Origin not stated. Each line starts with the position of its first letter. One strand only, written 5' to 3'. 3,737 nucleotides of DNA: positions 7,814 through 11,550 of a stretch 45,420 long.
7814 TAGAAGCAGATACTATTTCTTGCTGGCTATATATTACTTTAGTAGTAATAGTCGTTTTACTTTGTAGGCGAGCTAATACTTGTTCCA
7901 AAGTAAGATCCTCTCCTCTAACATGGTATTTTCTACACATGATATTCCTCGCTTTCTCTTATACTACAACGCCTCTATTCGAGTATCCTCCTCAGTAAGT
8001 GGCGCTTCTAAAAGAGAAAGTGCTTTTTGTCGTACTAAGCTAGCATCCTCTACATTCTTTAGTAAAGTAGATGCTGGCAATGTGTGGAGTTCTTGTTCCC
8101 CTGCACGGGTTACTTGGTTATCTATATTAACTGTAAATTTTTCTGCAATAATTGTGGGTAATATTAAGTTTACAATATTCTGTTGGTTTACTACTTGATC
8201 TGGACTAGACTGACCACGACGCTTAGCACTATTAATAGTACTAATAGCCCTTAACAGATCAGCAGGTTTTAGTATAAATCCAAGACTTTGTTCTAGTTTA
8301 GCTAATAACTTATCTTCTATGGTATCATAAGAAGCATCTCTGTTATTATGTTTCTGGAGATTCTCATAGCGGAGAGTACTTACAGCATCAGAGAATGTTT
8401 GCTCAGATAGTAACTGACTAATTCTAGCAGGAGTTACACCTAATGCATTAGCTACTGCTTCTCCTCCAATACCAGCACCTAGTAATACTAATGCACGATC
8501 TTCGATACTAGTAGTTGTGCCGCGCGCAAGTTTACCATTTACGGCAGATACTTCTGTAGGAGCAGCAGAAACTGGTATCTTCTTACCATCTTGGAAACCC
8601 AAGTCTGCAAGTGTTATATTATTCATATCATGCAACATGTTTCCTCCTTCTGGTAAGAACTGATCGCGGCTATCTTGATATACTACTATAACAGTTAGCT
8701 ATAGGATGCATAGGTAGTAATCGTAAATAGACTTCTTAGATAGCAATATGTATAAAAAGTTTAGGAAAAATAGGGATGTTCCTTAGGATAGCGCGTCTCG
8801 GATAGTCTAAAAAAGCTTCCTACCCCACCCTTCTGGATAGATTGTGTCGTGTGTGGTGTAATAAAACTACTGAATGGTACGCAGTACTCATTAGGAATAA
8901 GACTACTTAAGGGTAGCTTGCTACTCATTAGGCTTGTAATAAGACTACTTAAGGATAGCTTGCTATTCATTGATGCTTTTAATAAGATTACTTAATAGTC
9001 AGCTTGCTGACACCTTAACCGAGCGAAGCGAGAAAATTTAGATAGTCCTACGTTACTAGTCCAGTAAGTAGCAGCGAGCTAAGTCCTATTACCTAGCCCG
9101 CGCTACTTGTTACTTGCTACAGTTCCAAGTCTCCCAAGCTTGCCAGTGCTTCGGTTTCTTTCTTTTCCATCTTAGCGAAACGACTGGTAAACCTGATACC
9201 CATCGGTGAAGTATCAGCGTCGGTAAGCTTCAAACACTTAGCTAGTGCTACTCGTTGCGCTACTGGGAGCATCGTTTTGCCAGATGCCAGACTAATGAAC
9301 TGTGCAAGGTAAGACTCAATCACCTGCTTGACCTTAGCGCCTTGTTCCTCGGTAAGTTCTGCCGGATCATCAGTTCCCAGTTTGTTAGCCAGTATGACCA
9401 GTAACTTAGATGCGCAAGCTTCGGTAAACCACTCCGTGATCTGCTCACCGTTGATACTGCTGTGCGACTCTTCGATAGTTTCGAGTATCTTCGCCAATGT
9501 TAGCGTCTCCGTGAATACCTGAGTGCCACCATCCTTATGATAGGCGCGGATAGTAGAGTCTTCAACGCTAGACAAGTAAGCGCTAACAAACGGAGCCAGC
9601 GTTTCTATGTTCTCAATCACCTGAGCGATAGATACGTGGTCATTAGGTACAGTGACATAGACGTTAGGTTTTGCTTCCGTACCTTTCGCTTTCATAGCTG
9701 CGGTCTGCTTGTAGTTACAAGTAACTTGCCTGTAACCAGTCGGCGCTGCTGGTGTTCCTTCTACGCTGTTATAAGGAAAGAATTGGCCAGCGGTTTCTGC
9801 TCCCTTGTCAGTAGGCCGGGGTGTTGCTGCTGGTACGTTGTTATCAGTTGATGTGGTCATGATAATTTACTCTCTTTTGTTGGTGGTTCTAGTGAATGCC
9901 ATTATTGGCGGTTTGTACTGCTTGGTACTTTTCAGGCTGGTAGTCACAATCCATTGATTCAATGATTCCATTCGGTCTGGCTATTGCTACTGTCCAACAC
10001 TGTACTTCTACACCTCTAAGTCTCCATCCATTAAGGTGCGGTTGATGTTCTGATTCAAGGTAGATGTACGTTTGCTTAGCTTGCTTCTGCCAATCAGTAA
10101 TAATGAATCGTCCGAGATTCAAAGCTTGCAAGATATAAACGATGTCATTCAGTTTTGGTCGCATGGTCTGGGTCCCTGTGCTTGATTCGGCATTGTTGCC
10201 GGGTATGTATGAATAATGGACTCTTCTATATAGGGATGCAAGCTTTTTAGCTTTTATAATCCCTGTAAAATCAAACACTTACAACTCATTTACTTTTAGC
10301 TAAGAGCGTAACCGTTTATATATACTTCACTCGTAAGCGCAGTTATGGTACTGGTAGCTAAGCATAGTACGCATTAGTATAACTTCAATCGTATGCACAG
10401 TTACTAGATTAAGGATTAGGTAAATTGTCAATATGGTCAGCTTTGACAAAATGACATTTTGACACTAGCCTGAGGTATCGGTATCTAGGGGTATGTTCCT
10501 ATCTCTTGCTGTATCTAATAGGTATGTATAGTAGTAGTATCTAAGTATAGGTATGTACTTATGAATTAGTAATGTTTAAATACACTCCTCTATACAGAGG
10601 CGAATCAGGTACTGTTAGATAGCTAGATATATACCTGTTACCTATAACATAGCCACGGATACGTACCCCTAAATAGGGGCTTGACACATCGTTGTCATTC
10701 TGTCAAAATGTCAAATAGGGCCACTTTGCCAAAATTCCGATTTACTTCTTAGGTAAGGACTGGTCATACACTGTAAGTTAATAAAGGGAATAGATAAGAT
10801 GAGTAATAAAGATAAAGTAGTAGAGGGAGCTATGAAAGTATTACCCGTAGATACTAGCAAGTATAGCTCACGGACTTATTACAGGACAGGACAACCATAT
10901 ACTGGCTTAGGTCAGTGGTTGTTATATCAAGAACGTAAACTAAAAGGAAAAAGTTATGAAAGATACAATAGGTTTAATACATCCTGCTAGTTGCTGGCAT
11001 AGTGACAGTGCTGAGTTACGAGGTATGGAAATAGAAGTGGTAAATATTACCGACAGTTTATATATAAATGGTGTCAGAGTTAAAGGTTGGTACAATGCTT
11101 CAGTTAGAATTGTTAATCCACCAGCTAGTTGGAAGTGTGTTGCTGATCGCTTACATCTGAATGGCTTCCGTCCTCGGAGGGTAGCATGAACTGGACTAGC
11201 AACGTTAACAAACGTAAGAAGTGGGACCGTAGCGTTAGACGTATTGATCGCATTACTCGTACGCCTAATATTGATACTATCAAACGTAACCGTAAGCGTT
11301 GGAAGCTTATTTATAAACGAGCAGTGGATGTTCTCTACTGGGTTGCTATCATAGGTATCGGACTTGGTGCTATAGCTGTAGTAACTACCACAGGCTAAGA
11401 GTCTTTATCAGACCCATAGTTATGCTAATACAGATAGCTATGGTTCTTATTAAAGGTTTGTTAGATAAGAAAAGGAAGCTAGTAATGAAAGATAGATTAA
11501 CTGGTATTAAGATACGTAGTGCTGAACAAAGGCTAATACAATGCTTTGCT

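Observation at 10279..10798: Divergent control region: mirror-image TGACA/TGTCA triplet arrays around iteron-like repeats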

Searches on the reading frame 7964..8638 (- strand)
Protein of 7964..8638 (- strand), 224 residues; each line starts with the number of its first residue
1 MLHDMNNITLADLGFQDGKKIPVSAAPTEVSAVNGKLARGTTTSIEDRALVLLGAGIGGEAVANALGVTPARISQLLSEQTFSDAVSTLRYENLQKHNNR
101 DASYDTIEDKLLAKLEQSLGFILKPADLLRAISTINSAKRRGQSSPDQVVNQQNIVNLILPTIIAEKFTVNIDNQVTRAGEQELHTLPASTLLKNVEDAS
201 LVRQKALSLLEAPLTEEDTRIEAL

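Call 9: search_protein_families(library=pfam, proteins=[window:7964-8638:-], max_evalue=0.01)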
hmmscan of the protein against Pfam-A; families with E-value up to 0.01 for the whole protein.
window:7964-8638:- (224 aa): 0 families

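Call 10: search_protein_families(library=phrogs, proteins=[window:7964-8638:-], max_evalue=0.01)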
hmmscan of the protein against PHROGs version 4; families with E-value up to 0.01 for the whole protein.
window:7964-8638:- (224 aa): 1 family
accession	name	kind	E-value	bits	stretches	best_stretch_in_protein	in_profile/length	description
phrog_16503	-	head and packaging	0.0012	19.7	0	47-98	5-57/194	terminase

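Call 49: search_protein_families(library=pfam, proteins=[window:7964-8638:-], max_evalue=5)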
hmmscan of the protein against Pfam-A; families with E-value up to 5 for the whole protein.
window:7964-8638:- (224 aa): 1 family
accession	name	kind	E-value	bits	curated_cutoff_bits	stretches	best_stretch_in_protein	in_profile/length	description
PF15943.11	YdaS_toxin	-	0.13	12.6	30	1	58-79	10-31/65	Bacterial toxin YdaS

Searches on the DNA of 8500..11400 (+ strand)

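Call 3: search_dna_similar(query=window:9800-11400:+, collection=phages, mode=distant, max_rows=30)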
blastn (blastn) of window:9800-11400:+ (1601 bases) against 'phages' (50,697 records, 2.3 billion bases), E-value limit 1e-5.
No match.

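Call 31: search_rna_families(source=window, start=8500, end=11000, threshold=evalue, max_evalue=1)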
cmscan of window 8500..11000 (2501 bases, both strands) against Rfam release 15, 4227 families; matches with E-value up to 1: 0.
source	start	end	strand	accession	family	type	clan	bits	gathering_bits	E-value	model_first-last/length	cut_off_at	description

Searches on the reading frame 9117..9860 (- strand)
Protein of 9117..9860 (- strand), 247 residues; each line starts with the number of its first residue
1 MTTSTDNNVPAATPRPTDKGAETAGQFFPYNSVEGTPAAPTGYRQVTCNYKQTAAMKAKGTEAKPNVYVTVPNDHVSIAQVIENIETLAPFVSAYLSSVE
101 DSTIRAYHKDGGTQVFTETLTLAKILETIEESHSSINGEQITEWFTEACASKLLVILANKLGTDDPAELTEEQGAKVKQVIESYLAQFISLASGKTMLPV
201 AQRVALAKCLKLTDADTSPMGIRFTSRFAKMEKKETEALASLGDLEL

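Call 9: search_protein_families(library=pfam, proteins=[window:9117-9860:-], max_evalue=0.01)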
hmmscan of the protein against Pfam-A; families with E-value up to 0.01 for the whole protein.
window:9117-9860:- (247 aa): 0 families

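Call 10: search_protein_families(library=phrogs, proteins=[window:9117-9860:-], max_evalue=0.01)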
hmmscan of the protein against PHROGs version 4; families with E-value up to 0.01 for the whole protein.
window:9117-9860:- (247 aa): 0 families

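Call 35: search_solved_structures(query=window:9117-9860:-, max_evalue=1)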
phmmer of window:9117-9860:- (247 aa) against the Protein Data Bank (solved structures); distinct sequences matched with E-value up to 1: 0.

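Call 36: find_homologous_proteins(query=window:9117-9860:-, max_evalue=0.001)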
Query window:9117-9860:- (247 aa): 26 proteins with E <= 0.001 among 869 candidates.
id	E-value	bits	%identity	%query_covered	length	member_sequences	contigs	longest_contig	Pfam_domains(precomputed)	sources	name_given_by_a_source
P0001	1.7e-154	530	100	100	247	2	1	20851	-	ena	-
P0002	3.2e-118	411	79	100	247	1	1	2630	-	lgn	-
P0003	4.1e-118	411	78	100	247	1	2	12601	-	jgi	jgi:hypothetical protein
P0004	2.3e-116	405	78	100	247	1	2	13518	-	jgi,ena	-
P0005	2.6e-115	402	78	100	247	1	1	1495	-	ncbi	-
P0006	1.4e-113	396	80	93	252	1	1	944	-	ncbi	-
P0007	2.5e-113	395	77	100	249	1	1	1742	-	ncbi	-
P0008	3.7e-113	395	76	100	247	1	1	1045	-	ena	-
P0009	2.2e-112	392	75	100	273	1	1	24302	-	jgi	jgi:hypothetical protein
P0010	4.3e-112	391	77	99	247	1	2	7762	-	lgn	-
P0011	6.4e-112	391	77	100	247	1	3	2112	-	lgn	-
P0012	9.4e-111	387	76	100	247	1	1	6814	-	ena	-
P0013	2.7e-109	382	75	99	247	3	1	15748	-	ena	-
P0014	7.6e-109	381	73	100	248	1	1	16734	-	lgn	-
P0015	9.6e-109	380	74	100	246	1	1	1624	-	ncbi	-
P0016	8.1e-108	377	75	100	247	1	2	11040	-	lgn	-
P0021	1.1e-66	243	56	91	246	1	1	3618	-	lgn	-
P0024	3.3e-56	208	50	90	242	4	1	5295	-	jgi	-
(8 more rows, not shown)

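Call 37: find_encoding_contigs(protein=P0009, flank=4000, max_places=2)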
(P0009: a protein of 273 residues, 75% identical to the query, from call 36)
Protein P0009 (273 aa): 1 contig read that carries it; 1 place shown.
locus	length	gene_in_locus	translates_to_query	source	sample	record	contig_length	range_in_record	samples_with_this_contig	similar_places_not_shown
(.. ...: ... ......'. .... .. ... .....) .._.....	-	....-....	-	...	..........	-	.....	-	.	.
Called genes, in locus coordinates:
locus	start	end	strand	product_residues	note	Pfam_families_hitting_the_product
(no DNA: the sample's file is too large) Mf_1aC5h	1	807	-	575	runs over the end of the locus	PF13086:AAA_11 (faint), PF13245:AAA_19, PF13604:AAA_30, PF01443:Viral_helicase1, PF13538:UvrD_C_2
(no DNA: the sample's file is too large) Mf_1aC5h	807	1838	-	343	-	-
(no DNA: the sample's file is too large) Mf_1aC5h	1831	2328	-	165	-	-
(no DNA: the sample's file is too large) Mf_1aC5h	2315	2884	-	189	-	PF19474:DUF6011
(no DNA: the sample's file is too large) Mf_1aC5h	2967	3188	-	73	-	-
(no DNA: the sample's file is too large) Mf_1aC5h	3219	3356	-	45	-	-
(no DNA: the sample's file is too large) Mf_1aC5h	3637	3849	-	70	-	-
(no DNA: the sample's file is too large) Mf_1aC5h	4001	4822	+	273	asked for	-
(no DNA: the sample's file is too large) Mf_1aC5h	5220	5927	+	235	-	-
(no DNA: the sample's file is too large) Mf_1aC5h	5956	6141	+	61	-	-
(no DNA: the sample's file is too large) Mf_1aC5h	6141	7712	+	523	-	-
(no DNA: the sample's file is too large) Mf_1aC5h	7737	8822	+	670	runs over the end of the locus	-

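Call 38: find_encoding_contigs(protein=P0014, flank=4000, max_places=2)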
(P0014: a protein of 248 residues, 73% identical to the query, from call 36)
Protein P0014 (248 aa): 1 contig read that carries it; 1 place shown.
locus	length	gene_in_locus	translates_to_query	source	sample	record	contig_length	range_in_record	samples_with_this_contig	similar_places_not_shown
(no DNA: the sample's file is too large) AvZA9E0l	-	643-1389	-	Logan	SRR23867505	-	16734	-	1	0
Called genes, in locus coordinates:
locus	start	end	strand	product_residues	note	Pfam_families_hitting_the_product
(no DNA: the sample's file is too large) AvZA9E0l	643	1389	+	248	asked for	-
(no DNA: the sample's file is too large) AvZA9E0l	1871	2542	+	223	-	-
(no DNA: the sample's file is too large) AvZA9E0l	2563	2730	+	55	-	-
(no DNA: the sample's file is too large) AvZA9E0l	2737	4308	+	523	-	-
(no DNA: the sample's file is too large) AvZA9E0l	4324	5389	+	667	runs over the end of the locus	-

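Call 39: find_encoding_contigs(protein=P0013, flank=4000, max_places=2)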
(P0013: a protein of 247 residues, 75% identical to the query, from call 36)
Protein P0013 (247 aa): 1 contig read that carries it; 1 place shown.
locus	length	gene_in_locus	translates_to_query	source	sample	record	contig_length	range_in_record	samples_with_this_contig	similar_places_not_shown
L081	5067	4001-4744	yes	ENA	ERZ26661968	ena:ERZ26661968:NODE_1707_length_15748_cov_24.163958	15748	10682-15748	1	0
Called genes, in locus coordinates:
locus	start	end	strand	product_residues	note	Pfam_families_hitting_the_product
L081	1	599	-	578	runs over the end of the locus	PF13086:AAA_11 (faint), PF13245:AAA_19, PF13604:AAA_30, PF01443:Viral_helicase1, PF13538:UvrD_C_2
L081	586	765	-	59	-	-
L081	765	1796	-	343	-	-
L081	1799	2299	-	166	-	-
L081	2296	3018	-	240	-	PF19474:DUF6011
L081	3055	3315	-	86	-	-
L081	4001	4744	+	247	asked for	-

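Call 40: find_encoding_contigs(protein=P0024, flank=4000, max_places=2)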
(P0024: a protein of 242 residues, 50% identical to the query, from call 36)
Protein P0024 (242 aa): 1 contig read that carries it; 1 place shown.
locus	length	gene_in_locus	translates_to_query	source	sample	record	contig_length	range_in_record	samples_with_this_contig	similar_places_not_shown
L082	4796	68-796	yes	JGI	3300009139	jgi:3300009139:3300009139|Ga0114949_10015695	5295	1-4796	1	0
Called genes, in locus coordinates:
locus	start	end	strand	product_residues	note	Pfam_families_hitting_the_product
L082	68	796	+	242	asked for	-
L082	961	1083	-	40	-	-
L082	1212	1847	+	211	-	-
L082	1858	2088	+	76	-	-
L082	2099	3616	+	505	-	-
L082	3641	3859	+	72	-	PF11195:Tad2-like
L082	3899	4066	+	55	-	-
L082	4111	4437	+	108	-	-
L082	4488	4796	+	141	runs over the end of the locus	-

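Call 42: find_encoding_contigs(protein=P0003, flank=4000, max_places=2)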
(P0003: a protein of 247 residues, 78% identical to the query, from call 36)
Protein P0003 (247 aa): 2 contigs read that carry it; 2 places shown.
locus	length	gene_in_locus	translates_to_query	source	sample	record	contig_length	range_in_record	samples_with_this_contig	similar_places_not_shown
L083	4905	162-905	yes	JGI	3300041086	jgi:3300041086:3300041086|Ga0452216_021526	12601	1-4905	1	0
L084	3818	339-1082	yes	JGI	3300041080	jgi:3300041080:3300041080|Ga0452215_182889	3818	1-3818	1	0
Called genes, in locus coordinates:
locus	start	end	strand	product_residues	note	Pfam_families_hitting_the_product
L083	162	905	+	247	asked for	-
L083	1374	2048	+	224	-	-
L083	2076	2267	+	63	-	-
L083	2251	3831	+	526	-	-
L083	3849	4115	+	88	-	PF11195:Tad2-like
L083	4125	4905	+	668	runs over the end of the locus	-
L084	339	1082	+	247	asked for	-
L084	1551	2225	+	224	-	-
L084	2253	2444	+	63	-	-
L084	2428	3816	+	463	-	?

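Call 43: find_encoding_contigs(protein=P0016, flank=4000, max_places=2)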
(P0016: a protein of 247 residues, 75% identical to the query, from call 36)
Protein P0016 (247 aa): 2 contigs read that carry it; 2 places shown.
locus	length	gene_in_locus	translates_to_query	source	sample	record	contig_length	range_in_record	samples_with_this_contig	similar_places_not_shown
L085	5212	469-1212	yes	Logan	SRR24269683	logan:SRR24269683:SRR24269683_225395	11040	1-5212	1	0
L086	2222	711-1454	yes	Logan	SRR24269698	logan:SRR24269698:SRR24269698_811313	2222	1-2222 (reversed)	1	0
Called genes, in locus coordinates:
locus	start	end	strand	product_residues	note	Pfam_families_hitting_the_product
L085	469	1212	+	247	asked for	-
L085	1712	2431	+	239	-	-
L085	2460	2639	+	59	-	-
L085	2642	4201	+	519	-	-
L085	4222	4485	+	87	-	PF11195:Tad2-like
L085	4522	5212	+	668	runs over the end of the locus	-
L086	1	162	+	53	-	?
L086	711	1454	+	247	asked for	-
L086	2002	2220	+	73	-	?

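Call 44: find_encoding_contigs(protein=P0021, flank=4000, max_places=2)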
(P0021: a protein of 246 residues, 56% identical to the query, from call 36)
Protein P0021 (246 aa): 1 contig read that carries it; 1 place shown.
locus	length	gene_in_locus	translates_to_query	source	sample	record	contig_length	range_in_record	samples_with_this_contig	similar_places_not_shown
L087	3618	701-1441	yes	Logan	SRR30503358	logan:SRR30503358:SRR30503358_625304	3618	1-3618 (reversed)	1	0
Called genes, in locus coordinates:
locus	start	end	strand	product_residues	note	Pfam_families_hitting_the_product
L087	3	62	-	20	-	?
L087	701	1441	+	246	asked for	-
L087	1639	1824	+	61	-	-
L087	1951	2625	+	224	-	-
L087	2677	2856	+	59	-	-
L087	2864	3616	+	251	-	?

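Call 49: search_protein_families(library=pfam, proteins=[window:9117-9860:-], max_evalue=5)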
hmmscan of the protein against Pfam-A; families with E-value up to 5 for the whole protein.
window:9117-9860:- (247 aa): 1 family
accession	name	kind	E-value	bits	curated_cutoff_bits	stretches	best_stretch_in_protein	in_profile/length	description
PF08236.17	SRI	-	0.041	14.6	23.5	1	148-189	29-73/78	SRI (Set2 Rpb1 interacting) domain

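Call 57: predict_structure(alignment_id=A1)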
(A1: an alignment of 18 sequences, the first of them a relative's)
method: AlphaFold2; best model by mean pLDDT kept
length: 247 residues; sequences in the alignment: 18
mean_pLDDT: 78.7   pTM: 0.47
mean pLDDT of the five models: 78.7, 78.0, 77.5, 77.4, 76.6
residues with pLDDT >= 90: 34; 70-90: 167; 50-70: 29; < 50: 17
segments of 3 or more residues with pLDDT < 50: 1-13, 245-247
pLDDT, mean of each block of 10 residues (from residue 1): 38 64 82 77 80 75 81 75 88 85 84 78 68 64 89 91 88 91 90 74 90 87 85 82 54
secondary structure, 60 per line:
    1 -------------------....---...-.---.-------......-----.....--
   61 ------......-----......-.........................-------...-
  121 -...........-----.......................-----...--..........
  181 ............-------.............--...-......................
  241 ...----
elements in order: H20-23 E27-29 E43-48 H54-58 E67-72 H78-83 H85-109 H122-132 H138-160 H171-192 H200-212 H219-243

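Call 60: fold_search(model_id=the predicted structure, library=pdb)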
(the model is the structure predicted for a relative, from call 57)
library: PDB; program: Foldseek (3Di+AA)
matches with E <= 10: 150; with E <= 0.001: 0
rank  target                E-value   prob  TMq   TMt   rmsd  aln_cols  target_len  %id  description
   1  7f0j_B                2.8e-01  0.12  0.14  0.10  19.4       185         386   12  CryoEM structure of human Kv4.2 (released 2021-10-13)
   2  5b13_A                3.5e-01  0.57  0.27  0.37   8.4       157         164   11  Crystal structure of phycoerythrin (released 2016-10-05)
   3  8u0f_B                4.4e-01  0.51  0.27  0.37   8.4       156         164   13  Bacterial fluorescent protein (released 2024-09-04)
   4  8oyy_B                4.4e-01  0.15  0.18  0.19  19.1       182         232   16  De novo designed soluble GPCR-like fold GLF_32 (released 2023-10-18)
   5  4yjj_A                6.6e-01  0.47  0.27  0.38   8.2       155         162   14  Crystal structure of Phycocyanin from marine cyanobacterium Phormidium rubidum sp. A09DM (released 2016-03-09)
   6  1cpc_A                7.8e-01  0.28  0.25  0.34   8.5       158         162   11  ISOLATION, CRYSTALLIZATION, CRYSTAL STRUCTURE ANALYSIS AND REFINEMENT OF CONSTITUTIVE C-PHYCOCYANIN FROM THE CHROMATIC (released 1993-01-15)
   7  8oyy_A                8.3e-01  0.10  0.18  0.18  19.1       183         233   16  De novo designed soluble GPCR-like fold GLF_32 (released 2023-10-18)
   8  2b5u_A                8.8e-01  0.07  0.13  0.08  22.4       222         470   14  Crystal Structure Of Colicin E3 V206C Mutant In Complex With Its Immunity Protein (released 2006-11-07)
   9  1lia_A                9.8e-01  0.30  0.26  0.36   8.7       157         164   13  CRYSTAL STRUCTURE OF R-PHYCOERYTHRIN FROM POLYSIPHONIA AT 2.8 A RESOLUTION (released 1997-07-29)
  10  4nhw_C                1.2e+00  0.10  0.16  0.18  13.2       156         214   17  Crystal structure of glutathione transferase SMc00097 from Sinorhizobium meliloti, target EFI-507275, with one glutath (released 2013-11-20)
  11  4nhw_B                1.2e+00  0.10  0.17  0.18  13.3       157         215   14  Crystal structure of glutathione transferase SMc00097 from Sinorhizobium meliloti, target EFI-507275, with one glutath (released 2013-11-20)
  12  7sip_A                1.3e+00  0.09  0.18  0.19  16.1       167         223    9  Structure of shaker-IR (released 2022-03-30)
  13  9a72_A                1.3e+00  0.03  0.12  0.11  33.8       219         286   14  Integrative model of YFMS-CHEW by crosslinking MS and deep learning (released 2024-09-18)
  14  3v57_A                1.5e+00  0.25  0.27  0.37   8.5       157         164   13  Crystal Structure of the B-phycoerythrin from the red algae Porphyridium Cruentum at pH8 (released 2012-10-03)
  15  1b8d_A                1.5e+00  0.23  0.27  0.36   8.5       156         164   15  CRYSTAL STRUCTURE OF A PHYCOUROBILIN-CONTAINING PHYCOERYTHRIN (released 1999-02-18)
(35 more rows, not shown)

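Call 100: search_protein_families(library=ncbifam, proteins=[window:9117-9860:-], max_evalue=0.1)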
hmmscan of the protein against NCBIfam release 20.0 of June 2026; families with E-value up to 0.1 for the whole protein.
window:9117-9860:- (247 aa): 1 family
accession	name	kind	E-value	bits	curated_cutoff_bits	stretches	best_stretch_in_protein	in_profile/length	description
NF003064.0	PRK03987.1-4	equivalog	0.023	14.1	252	1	115-193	62-142/262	translation initiation factor IF-2 subunit alpha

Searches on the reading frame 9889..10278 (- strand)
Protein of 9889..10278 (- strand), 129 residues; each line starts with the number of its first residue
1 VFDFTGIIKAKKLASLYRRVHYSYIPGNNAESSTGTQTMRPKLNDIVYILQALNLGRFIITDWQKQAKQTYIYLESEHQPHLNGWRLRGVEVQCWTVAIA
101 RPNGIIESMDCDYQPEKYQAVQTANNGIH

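Call 9: search_protein_families(library=pfam, proteins=[window:9889-10278:-], max_evalue=0.01)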
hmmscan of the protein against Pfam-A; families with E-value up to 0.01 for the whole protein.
window:9889-10278:- (129 aa): 0 families

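Call 10: search_protein_families(library=phrogs, proteins=[window:9889-10278:-], max_evalue=0.01)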
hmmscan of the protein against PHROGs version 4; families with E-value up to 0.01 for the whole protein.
window:9889-10278:- (129 aa): 0 families

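Call 14: find_related_loci(query=window:9889-10278:-, collection=viral_contigs, flank=4000)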
Query window:9889-10278:- (129 aa) in viral_contigs; peptide patterns used: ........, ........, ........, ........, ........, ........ (x = any residue, [..] = any of these).
3 stretches matched a pattern, but none encodes a relative of the query by tblastn (E <= 1e-3).

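Call 49: search_protein_families(library=pfam, proteins=[window:9889-10278:-], max_evalue=5)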
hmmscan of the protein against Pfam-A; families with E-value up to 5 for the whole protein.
window:9889-10278:- (129 aa): 1 family
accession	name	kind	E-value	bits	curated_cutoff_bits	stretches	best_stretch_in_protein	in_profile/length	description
PF18489.6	Alpha_Helical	-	0.021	15.4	32.4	1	9-69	41-101/127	Alpha helical domain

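Call 100: search_protein_families(library=ncbifam, proteins=[window:9889-10278:-], max_evalue=0.1)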
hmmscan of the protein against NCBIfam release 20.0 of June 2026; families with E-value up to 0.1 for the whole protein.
window:9889-10278:- (129 aa): 0 families
